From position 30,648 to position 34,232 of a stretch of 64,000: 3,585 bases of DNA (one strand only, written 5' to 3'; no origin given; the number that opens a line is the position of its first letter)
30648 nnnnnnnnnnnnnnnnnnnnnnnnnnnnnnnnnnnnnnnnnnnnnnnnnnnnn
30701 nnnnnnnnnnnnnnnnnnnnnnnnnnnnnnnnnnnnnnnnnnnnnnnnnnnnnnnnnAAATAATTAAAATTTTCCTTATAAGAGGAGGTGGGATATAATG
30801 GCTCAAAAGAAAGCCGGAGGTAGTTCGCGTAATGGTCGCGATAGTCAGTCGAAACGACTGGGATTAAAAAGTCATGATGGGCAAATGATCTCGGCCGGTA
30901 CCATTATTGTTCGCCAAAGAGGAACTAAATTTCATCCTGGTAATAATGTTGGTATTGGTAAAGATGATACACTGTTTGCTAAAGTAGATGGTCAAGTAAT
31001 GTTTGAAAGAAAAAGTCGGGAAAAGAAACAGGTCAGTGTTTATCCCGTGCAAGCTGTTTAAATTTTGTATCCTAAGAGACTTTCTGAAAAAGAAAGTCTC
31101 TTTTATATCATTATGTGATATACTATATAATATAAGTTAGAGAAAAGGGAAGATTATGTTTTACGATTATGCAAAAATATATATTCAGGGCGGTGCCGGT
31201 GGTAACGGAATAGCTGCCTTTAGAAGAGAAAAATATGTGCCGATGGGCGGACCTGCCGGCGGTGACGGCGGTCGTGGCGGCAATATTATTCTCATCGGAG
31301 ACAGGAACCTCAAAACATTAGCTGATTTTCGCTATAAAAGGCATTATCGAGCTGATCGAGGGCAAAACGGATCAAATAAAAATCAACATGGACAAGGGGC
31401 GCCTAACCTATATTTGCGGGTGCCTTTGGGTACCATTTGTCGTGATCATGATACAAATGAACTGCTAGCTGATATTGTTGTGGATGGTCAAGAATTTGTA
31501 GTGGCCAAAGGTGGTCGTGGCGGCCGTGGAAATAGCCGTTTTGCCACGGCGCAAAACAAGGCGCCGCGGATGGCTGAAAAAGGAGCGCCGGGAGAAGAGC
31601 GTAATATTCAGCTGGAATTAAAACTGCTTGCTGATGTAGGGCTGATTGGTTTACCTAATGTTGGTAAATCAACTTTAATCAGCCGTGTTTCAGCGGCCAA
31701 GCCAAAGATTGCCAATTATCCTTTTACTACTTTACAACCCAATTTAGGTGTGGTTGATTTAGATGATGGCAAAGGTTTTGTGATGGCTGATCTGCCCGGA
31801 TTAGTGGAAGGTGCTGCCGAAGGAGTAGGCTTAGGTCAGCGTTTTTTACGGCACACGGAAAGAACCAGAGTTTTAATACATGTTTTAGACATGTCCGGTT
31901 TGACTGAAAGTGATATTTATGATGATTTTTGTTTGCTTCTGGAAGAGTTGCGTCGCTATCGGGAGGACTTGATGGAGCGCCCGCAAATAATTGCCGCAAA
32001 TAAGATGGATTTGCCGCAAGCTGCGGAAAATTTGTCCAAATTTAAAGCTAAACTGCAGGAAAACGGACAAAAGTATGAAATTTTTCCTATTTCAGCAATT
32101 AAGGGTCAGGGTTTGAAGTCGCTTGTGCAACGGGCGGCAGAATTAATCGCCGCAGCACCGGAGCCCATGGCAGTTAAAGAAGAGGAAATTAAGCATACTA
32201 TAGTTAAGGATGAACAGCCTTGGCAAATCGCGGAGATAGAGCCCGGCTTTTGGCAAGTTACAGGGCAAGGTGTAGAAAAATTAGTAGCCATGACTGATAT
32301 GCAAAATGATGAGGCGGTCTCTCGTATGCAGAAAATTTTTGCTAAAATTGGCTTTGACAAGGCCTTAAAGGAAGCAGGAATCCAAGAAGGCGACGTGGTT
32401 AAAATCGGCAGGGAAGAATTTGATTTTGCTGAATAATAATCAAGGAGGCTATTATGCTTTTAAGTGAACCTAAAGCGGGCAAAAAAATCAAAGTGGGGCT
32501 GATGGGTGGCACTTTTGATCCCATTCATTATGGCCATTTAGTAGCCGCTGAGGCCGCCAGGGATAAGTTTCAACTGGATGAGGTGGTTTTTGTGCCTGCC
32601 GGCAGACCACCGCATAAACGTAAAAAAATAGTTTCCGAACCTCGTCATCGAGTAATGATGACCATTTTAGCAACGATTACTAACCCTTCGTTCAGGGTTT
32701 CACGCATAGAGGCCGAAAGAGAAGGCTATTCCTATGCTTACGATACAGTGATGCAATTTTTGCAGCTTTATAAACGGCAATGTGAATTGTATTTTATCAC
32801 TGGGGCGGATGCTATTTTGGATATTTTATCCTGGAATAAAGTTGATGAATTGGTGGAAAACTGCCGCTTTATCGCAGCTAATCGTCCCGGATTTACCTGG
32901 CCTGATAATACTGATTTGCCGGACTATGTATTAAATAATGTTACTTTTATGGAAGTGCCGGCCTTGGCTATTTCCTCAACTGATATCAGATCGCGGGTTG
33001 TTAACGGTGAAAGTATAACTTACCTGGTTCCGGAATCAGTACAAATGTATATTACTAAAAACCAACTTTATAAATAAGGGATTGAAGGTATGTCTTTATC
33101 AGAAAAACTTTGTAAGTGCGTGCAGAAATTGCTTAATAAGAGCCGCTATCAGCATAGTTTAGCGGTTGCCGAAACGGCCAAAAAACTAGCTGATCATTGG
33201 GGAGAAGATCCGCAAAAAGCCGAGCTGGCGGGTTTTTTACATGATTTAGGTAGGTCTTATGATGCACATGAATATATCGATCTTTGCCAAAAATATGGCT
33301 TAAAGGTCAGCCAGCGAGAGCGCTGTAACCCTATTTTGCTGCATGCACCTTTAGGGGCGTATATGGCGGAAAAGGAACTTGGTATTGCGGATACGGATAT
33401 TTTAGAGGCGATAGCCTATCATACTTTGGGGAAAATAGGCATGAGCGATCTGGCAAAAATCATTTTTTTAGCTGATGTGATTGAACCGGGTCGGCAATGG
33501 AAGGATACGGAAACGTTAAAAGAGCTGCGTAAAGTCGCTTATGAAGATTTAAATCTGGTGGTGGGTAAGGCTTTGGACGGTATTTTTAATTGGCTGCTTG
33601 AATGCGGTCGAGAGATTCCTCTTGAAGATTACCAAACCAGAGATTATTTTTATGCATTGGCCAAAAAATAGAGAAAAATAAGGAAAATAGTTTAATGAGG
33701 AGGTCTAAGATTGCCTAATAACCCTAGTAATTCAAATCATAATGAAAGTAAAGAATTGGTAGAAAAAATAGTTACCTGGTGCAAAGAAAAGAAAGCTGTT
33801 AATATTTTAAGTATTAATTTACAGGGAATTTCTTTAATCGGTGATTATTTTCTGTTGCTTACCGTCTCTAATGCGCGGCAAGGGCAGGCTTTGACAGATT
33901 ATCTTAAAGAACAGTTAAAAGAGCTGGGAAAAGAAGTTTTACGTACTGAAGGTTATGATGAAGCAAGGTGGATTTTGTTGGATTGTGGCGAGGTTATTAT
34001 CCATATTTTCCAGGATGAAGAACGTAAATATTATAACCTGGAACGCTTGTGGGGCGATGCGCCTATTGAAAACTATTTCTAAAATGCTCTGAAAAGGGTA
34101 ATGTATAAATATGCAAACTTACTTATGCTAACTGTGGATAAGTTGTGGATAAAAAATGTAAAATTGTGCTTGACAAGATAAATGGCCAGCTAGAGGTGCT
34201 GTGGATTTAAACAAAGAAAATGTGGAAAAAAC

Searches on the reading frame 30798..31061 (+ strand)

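Call 34: search_protein_families(library=pfam, max_evalue=0.00001, proteins=[window:30798-31061:+])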
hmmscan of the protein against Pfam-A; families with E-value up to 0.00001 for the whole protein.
window:30798-31061:+ (87 aa): 1 family
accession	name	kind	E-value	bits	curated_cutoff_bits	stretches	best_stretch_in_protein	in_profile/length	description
PF01016.24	Ribosomal_L27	-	2.7e-37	127.1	20.5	1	2-81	1-79/79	Ribosomal L27 protein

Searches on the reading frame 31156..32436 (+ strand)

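Call 37: search_protein_families(library=pfam, max_evalue=0.000001, proteins=[window:31156-32436:+])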
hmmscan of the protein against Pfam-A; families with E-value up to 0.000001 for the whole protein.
window:31156-32436:+ (426 aa): 4 families
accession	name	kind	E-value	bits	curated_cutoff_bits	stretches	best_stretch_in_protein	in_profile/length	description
PF01018.28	GTP1_OBG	-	5.8e-62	208.3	27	1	4-157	2-155/155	GTP1/OBG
PF01926.29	MMR_HSR1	-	2e-25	89.5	21.9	1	160-283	1-113/113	50S ribosome-binding GTPase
PF09269.16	DUF1967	-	3.3e-21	75.5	27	1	360-424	6-70/70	Domain of unknown function (DUF1967)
PF02421.24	FeoB_N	-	7e-13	48.8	27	1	161-325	3-154/156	Ferrous iron transport protein B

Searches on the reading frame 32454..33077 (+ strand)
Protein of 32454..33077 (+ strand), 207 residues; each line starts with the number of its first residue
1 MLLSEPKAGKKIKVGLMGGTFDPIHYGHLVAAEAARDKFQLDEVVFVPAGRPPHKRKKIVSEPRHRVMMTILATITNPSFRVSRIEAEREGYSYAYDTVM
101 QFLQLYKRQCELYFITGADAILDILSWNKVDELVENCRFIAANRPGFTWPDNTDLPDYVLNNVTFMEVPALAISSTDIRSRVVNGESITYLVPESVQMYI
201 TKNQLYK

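Call 37: search_protein_families(library=pfam, max_evalue=0.000001, proteins=[window:32454-33077:+])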
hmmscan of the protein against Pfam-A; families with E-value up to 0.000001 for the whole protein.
window:32454-33077:+ (207 aa): 1 family
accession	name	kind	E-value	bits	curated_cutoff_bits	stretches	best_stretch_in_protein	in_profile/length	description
PF01467.32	CTP_transf_like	-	7.2e-28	97.9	21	1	16-181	1-133/133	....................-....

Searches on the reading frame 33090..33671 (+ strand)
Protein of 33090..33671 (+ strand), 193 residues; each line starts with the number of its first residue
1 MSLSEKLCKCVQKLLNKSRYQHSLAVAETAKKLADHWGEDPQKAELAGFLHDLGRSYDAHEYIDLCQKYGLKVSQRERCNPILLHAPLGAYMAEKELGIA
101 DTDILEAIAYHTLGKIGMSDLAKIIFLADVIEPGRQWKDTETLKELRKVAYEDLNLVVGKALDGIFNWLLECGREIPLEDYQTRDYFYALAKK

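Call 37: search_protein_families(library=pfam, max_evalue=0.000001, proteins=[window:33090-33671:+])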
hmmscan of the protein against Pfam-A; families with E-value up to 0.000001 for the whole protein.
window:33090-33671:+ (193 aa): 1 family
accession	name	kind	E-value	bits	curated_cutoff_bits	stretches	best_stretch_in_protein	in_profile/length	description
PF01966.28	HD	-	7.7e-20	71.8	22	1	19-132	1-114/116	HD domain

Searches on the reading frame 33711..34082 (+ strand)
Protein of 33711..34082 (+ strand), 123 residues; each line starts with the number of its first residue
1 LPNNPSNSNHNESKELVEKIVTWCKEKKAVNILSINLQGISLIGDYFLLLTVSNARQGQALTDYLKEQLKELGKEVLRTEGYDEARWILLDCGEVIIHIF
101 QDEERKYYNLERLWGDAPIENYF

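Call 34: search_protein_families(library=pfam, max_evalue=0.00001, proteins=[window:33711-34082:+])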
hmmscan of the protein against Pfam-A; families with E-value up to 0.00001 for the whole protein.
window:33711-34082:+ (123 aa): 1 family
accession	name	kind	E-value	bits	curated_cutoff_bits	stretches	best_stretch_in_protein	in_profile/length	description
PF02410.21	RsfS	-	2.5e-30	105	21.6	1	19-114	2-98/98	Ribosomal silencing factor during starvation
